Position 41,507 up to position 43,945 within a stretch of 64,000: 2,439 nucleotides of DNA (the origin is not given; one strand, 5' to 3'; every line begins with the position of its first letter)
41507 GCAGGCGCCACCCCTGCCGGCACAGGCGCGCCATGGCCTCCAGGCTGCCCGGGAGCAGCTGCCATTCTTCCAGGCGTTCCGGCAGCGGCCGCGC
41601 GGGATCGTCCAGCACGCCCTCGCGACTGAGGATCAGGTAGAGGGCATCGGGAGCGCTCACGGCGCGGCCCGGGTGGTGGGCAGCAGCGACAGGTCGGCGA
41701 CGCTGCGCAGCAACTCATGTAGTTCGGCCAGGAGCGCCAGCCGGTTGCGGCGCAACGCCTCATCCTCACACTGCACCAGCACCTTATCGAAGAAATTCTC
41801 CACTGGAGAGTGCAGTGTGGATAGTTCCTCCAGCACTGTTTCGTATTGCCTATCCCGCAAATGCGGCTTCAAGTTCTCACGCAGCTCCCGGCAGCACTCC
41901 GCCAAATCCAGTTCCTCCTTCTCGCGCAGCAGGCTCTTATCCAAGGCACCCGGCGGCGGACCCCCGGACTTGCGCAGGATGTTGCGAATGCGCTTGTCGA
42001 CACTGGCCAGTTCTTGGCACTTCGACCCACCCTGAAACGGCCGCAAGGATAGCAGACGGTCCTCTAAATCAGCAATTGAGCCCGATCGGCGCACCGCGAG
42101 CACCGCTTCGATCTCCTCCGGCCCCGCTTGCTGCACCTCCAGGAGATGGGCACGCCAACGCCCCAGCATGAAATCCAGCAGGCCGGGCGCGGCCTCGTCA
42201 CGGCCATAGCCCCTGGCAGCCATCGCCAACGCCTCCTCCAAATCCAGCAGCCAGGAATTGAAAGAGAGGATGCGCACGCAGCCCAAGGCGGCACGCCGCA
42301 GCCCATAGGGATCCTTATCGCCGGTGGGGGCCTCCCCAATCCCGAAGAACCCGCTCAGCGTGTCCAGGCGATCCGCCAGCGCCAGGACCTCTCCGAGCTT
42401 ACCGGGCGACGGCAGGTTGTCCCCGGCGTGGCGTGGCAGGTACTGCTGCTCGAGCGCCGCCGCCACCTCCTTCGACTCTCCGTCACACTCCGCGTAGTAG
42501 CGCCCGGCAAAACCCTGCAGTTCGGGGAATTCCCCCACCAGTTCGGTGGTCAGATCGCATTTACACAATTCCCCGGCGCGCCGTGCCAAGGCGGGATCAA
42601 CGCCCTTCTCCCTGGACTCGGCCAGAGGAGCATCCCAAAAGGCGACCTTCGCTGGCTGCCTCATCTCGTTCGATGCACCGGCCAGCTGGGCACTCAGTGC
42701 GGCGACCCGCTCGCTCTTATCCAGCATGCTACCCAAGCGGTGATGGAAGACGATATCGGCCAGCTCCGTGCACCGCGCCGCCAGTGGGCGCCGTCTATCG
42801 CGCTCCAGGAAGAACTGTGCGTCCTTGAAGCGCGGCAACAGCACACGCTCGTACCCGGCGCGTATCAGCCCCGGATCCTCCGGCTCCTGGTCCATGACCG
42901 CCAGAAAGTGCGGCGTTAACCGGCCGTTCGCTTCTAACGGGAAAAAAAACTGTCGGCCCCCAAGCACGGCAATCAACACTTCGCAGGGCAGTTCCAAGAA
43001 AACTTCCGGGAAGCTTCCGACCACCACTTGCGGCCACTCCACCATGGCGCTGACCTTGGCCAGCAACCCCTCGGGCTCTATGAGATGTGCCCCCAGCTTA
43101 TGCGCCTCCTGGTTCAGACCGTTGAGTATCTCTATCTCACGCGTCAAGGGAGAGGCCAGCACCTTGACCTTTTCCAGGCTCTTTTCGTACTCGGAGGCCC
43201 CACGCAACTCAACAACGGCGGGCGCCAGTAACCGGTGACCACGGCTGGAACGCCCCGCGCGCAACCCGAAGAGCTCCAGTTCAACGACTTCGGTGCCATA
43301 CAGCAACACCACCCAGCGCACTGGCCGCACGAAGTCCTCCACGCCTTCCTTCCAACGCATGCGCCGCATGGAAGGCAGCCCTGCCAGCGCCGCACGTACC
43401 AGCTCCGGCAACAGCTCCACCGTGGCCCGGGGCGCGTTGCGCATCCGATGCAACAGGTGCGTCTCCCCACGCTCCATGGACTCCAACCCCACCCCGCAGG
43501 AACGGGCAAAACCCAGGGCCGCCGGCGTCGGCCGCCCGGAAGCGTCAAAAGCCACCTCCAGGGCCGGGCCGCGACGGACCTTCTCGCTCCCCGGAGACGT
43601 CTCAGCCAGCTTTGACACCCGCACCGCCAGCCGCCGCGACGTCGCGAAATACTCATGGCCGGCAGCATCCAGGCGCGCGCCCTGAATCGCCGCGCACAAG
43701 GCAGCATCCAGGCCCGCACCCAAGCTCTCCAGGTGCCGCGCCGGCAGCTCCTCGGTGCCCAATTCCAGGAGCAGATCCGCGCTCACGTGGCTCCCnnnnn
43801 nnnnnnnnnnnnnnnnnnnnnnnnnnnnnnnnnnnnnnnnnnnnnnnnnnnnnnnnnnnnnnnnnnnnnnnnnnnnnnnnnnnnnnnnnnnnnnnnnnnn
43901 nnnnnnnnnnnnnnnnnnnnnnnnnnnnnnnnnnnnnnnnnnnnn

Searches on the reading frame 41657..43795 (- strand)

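Call 21: search_protein_families(library=ncbifam, max_evalue=0.00001, proteins=[window:41657-43795:-])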
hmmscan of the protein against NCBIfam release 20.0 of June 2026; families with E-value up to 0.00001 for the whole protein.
window:41657-43795:- (712 aa): 2 families
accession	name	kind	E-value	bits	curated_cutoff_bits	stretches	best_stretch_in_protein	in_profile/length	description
TIGR00211.2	glyS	equivalog_domain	1.2e-202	675.2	300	1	7-705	1-684/684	glycine--tRNA ligase subunit beta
NF011499.0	PRK14908.1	equivalog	1.2e-142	477.5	1244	1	5-705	311-996/998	glycine--tRNA ligase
